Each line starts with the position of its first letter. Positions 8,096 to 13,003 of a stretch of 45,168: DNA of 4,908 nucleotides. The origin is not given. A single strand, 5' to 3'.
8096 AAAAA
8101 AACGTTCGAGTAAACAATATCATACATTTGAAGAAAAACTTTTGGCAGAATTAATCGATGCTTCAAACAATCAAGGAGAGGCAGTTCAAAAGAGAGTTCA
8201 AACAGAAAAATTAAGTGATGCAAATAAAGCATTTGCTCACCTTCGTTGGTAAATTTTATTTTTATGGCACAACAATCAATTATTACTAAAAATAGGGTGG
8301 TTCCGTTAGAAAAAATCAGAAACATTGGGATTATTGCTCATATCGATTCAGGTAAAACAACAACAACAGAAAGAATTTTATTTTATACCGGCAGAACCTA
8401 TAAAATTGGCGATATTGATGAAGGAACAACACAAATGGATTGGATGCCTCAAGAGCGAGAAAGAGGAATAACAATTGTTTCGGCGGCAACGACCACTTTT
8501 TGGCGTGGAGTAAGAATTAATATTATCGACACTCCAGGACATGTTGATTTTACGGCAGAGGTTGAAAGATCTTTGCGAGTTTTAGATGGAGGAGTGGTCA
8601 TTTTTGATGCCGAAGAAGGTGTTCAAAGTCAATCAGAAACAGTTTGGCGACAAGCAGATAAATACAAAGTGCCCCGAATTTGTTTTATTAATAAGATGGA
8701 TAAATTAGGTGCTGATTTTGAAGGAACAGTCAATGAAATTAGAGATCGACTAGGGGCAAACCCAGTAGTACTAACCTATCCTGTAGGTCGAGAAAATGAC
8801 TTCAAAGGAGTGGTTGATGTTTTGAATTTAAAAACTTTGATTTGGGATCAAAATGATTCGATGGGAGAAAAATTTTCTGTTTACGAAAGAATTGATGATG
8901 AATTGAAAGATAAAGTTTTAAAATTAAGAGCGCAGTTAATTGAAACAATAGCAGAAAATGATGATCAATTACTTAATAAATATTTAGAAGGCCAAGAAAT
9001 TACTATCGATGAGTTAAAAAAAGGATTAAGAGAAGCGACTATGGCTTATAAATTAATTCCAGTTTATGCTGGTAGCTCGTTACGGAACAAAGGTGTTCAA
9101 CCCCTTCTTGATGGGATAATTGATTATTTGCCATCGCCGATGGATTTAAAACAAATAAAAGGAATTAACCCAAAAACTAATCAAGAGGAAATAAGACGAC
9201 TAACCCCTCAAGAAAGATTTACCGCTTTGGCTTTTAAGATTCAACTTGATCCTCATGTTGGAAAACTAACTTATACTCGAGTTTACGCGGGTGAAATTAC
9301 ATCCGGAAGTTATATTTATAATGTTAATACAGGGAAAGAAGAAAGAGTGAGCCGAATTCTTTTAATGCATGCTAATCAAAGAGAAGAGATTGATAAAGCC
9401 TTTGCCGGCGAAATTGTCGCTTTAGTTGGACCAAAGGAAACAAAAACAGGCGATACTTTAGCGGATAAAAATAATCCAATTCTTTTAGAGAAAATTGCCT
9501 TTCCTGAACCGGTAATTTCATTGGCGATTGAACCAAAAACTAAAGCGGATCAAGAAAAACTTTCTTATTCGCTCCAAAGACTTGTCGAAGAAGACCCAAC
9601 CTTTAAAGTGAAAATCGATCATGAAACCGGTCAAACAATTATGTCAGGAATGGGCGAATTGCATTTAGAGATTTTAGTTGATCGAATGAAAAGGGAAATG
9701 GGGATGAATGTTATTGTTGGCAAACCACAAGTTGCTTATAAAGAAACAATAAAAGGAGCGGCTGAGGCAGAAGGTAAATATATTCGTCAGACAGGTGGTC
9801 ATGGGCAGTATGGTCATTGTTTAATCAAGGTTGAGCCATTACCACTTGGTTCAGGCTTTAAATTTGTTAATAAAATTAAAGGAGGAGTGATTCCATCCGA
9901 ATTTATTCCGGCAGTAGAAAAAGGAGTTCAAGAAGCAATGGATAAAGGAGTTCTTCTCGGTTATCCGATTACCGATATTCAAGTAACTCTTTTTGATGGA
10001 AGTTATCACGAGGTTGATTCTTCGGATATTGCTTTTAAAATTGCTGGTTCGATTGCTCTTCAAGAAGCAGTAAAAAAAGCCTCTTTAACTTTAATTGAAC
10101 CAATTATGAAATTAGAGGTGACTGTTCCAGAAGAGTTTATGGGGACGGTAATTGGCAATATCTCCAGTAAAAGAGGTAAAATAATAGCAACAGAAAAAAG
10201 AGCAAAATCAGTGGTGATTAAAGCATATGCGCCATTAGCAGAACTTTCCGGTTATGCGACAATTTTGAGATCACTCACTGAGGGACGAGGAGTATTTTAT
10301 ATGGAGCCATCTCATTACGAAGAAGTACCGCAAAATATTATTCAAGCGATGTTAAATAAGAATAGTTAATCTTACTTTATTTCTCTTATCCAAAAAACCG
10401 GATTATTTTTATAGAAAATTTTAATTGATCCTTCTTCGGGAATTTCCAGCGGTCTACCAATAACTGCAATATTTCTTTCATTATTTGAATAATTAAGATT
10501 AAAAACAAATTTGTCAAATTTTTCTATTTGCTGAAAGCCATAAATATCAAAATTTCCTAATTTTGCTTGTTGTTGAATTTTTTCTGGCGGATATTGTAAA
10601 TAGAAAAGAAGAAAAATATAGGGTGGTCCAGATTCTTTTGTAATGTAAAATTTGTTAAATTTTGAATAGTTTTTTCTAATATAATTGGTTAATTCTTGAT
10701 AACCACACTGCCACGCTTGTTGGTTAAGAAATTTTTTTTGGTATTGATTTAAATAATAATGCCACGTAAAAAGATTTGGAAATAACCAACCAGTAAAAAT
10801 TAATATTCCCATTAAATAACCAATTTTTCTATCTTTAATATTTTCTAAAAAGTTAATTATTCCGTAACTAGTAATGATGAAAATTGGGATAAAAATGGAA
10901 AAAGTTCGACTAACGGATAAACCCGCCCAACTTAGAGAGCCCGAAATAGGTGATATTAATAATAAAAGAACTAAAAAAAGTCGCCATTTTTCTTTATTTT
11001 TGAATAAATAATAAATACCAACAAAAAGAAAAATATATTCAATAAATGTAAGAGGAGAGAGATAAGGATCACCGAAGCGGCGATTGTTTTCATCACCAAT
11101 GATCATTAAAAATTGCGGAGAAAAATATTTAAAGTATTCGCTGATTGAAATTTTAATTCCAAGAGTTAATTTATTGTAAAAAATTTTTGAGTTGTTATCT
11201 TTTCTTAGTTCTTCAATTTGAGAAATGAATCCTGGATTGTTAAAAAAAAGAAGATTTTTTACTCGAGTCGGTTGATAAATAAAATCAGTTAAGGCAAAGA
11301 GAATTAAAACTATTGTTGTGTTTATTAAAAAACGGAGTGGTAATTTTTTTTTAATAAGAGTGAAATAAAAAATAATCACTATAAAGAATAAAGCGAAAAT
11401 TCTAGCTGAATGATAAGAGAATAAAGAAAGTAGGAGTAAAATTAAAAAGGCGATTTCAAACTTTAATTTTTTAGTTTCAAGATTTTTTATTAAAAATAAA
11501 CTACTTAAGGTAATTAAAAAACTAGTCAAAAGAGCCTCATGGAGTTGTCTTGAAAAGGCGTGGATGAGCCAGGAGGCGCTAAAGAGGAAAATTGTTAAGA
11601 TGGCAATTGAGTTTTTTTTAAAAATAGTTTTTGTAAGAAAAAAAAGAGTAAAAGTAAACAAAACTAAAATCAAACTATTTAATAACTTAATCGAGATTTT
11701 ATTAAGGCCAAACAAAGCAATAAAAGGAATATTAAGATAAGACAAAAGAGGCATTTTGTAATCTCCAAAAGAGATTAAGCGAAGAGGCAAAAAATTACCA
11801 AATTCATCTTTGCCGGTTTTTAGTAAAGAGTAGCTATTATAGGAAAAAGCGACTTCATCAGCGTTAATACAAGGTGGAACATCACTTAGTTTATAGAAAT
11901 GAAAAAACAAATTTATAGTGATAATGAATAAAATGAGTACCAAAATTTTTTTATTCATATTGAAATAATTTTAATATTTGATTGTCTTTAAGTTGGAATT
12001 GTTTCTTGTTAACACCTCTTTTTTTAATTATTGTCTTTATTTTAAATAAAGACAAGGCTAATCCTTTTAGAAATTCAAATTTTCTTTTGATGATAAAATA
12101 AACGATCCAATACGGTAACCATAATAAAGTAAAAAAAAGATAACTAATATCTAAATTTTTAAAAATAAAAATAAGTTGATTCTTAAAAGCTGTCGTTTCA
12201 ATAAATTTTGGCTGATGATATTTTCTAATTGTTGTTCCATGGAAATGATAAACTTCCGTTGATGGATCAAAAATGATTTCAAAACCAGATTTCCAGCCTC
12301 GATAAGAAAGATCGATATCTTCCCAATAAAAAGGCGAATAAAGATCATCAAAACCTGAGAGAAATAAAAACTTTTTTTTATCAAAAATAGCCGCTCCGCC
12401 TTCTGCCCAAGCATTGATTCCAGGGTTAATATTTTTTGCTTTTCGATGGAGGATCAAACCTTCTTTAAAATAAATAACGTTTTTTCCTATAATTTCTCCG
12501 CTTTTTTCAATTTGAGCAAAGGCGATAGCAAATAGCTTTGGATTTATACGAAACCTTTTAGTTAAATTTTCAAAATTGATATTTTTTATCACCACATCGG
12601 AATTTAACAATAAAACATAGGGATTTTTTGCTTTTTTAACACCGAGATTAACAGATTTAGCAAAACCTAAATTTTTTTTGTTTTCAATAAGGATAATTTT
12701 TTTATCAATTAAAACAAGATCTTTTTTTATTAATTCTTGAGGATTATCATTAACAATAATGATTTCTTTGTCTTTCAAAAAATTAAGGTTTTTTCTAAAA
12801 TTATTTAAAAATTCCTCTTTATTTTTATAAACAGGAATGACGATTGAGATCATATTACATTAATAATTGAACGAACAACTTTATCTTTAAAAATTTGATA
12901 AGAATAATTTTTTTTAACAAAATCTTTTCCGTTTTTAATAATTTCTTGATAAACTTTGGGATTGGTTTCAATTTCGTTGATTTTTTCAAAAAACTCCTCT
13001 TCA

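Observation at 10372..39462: A 29-kb island with 14 GT-C-type membrane glycosyltransferase genes: candidate extracytoplasmic glycan assembly line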

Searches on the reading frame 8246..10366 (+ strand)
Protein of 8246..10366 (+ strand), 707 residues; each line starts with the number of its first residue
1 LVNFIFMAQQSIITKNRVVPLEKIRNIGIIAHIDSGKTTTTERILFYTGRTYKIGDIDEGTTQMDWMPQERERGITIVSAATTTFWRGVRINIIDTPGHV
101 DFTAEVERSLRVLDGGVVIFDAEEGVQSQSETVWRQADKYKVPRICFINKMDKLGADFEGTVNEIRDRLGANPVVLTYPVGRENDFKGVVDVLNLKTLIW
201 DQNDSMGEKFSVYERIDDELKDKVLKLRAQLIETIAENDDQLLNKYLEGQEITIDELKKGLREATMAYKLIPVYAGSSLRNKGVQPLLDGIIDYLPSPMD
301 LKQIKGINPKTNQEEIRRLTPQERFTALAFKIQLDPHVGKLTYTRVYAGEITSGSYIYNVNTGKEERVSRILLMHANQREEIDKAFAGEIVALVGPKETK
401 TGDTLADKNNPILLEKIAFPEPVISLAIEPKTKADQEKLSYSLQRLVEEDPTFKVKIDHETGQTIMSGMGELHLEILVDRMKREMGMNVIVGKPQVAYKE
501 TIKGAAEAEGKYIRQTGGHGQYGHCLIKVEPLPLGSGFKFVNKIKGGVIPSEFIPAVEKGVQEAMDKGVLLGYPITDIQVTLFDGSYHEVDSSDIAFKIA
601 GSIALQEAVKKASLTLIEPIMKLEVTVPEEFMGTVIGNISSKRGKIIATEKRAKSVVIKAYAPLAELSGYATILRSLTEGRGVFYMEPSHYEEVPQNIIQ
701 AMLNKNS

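Call 92: search_solved_structures(query=window:8246-10366:+, max_evalue=1e-50)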
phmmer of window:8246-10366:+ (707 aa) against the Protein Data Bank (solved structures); distinct sequences matched with E-value up to 1e-50: 58.
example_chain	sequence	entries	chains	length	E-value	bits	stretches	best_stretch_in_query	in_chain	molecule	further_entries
1dar_A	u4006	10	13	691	8.4e-267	890.2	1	20-702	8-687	ELONGATION FACTOR G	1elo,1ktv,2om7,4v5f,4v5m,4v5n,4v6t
4v9j_AY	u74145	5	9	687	9.2e-267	890.1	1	21-702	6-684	Elongation factor G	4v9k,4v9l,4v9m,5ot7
1efg_A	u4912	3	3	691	1.1e-266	889.8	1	20-702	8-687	ELONGATION FACTOR G | PROTEIN (ELONGATION FACTOR G)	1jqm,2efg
4wpo_BZ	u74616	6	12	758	1.1e-266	889.8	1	21-702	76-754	50S ribosomal protein L9,Elongation factor G | Chimera protein of 50S ribosomal protein L9 and Elongation factor G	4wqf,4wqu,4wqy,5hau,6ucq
4myt_A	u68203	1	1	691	2.5e-266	888.6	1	20-702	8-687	Elongation factor G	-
2j7k_A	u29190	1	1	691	3.8e-266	888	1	20-702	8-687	ELONGATION FACTOR G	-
4w29_AY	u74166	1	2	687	3.9e-266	888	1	21-702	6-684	Elongation factor G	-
4v9h_AY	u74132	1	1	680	4e-266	887.9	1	23-701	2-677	Elongation factor G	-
4m1k_A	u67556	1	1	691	7.8e-266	887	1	20-702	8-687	Elongation factor G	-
2bm1_A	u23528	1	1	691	1.5e-265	886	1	20-702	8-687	ELONGATION FACTOR G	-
4myu_A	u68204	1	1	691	1.9e-265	885.7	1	20-702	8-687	Elongation factor G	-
1fnm_A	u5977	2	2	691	2.2e-265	885.5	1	20-702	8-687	ELONGATION FACTOR G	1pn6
2bm0_A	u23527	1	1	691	2.4e-265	885.4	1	20-702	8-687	ELONGATION FACTOR G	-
3izp_E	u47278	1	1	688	3.7e-265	884.8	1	20-700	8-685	Elongation factor G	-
2bv3_A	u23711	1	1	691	4.5e-263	877.9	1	20-702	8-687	ELONGATION FACTOR G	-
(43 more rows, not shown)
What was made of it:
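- Checked: The left neighbour is EF-G (E 8e-267, call 92).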

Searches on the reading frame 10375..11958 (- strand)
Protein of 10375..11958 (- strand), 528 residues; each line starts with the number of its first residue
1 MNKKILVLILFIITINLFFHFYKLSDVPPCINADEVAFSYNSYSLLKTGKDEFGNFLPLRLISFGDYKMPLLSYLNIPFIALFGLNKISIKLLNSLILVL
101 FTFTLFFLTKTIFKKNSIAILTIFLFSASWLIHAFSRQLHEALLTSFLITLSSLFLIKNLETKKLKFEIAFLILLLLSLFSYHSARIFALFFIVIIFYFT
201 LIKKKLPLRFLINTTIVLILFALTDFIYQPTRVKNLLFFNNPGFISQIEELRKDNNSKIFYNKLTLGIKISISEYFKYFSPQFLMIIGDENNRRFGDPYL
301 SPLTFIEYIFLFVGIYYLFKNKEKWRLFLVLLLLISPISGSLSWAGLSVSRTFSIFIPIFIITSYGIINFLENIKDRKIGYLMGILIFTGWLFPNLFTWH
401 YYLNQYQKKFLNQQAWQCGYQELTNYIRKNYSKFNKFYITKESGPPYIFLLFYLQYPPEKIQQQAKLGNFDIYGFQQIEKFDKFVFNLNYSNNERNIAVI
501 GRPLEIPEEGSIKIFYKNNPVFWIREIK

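Call 3: search_protein_families(library=pfam, proteins=[window:10375-11958:-], max_evalue=0.01)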
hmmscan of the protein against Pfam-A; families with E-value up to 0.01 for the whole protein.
window:10375-11958:- (528 aa): 1 family
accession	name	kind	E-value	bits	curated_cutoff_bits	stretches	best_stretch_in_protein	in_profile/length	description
PF19529.4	DUF6057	-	0.0063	15.9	29.8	1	92-229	71-206/569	Family of unknown function (DUF6057)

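Call 8: search_protein_families(library=pfam, proteins=[window:10375-11958:-], max_evalue=10)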
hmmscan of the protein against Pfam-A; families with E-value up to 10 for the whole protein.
window:10375-11958:- (528 aa): 3 families
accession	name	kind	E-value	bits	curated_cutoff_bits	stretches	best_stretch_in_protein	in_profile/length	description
PF19529.4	DUF6057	-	0.0063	15.9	29.8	1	92-229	71-206/569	Family of unknown function (DUF6057)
PF13231.12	PMT_2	-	0.094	13.4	26.1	1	70-222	4-155/160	Dolichyl-phosphate-mannose-protein mannosyltransferase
PF11992.13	TgpA_N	-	0.097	12.1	30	1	170-233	4-73/333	TgpA N-terminal domain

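Call 9: search_protein_families(library=ncbifam, proteins=[window:10375-11958:-], max_evalue=1)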
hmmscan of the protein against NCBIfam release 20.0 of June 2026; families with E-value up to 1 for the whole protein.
window:10375-11958:- (528 aa): 1 family
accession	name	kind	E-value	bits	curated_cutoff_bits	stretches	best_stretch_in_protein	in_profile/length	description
TIGR03663.1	TIGR03663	subfamily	0.015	14.3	126.25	1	9-208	4-190/435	flippase activity-associated protein Agl23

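Call 40: search_solved_structures(query=A3, max_evalue=1)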
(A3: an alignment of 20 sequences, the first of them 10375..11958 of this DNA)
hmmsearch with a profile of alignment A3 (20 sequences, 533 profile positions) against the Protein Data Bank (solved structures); distinct sequences matched with E-value up to 1: 0.

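Call 43: search_protein_families(library=pfam, alignment_id=A3, max_evalue=0.01)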
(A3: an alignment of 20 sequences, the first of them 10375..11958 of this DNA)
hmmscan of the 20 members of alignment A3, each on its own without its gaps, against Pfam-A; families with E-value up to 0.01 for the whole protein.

A. member 1, window:10375-11958:- (528 aa): 1 family
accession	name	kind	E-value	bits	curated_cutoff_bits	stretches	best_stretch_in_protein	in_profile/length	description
PF19529.4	DUF6057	-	0.0063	15.9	29.8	1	92-229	71-206/569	Family of unknown function (DUF6057)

B. families by the number of members that match (of 20 scanned): 5 families
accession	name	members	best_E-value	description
PF13231.12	PMT_2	17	1e-14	Dolichyl-phosphate-mannose-protein mannosyltransferase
PF02366.24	PMT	11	9.4e-06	Dolichyl-phosphate-mannose-protein mannosyltransferase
PF11100.13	TrbE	1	0.0019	Conjugal transfer protein TrbE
PF16468.10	DUF5049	1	0.0053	Domain of unknown function (DUF5049)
PF19529.4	DUF6057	1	0.0063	Family of unknown function (DUF6057)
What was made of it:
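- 10372..11958 (-): g01, PMT/PMT_2-type GT-C (528 aa). Carries NADE and KDE acidic motifs after TM1 and a C-terminal extracytoplasmic domain. Core gene. 17 of 20 orthologues hit PF13231 and 11 of 20 hit PF02366 (call 43).
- On GT-C glycosyltransferase superfamily (applied to the 14 polytopic genes): g01 is supported through 17 of 20 orthologues (call 43).
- Checked: | g01 | 10372-11958 | 17 of 20 orthologues hit PMT_2, 11 of 20 hit PMT (call 43) |
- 11 of 20 g01 orthologues hit the protein O-mannosyltransferase model PF02366 (call 43).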

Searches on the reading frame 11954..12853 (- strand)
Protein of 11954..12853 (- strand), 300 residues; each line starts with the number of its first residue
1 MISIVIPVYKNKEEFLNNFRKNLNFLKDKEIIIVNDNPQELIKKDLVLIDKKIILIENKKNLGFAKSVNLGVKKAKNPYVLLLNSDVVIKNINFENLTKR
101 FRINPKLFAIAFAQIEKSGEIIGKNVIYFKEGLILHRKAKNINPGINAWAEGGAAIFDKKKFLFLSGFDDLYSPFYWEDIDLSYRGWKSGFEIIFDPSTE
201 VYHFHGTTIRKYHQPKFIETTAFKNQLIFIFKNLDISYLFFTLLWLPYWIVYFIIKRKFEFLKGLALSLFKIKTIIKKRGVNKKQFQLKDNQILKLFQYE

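Call 3: search_protein_families(library=pfam, proteins=[window:11954-12853:-], max_evalue=0.01)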
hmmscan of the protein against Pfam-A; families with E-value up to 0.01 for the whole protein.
window:11954-12853:- (300 aa): 5 families
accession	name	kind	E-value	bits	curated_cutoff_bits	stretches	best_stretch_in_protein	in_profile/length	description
PF00535.33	Glycos_transf_2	-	5.1e-16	59.5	23.3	1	3-118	1-120/168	Glycosyl transferase family 2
PF10111.15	Glyco_tranf_2_2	-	2.3e-07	31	27.3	1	3-188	1-201/276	Glycosyltransferase like family 2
PF13641.12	Glyco_tranf_2_3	-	3.2e-05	24.5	27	0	2-110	3-119/230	Glycosyltransferase like family 2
PF02709.20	Glyco_transf_7C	-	0.0023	18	23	1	136-203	4-74/78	N-terminal domain of galactosyltransferase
PF00483.29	NTP_transferase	-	0.0026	17.8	21.2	1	15-106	33-129/245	Nucleotidyl transferase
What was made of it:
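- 11951..12853 (-): g02, GT2 glycosyltransferase (300 aa). Core gene. PF00535 at 5e-16 (call 3).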

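Call 10: search_protein_families(library=ncbifam, proteins=[window:11954-12853:-], max_evalue=0.1)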
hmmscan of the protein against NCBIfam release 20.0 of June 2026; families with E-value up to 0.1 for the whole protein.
window:11954-12853:- (300 aa): 10 families
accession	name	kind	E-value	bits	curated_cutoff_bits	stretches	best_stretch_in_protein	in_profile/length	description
TIGR03937.1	PgaC_IcaA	equivalog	1.2e-13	50.8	422.3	1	1-210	46-257/407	poly-beta-1,6-N-acetyl-D-glucosamine synthase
TIGR03965.1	mycofact_glyco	equivalog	2.7e-11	43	280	1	2-214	76-291/467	mycofactocin biosynthesis glycosyltransferase MftF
NF041875.1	EPS_EpsD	equivalog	2.2e-10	40.5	370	1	2-212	1-216/325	exopolysaccharide biosynthesis glycosyltransferase EpsD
TIGR04283.1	glyco_like_mftF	equivalog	1.2e-06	28.3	182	1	2-118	1-114/221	TIGR04283 family arsenosugar biosynthesis glycosyltransferase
NF047683.1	TeichurnBiosyTuaG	equivalog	4.7e-06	26.4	400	1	2-126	8-137/252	teichuronic acid biosynthesis protein TuaG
TIGR01556.1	rhamnosyltran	subfamily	4e-05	22.9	200.55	1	17-99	8-96/281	rhamnosyltransferase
NF007482.0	PRK10073.1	equivalog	0.00019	20.6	423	1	2-97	8-106/334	glycosyltransferase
NF038299.1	EPS_HpsN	equivalog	0.00076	18.5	425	1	1-112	2-117/317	hormogonium polysaccharide biosynthesis glycosyltransferase HpsN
TIGR03310.1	matur_MocA_YgfJ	equivalog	0.02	14.9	186.45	1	15-104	27-118/188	molybdenum cofactor cytidylyltransferase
NF053739.1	GlytfEpsEBac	equivalog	0.033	13.2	450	1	2-88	3-94/265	glycosyltransferase EpsE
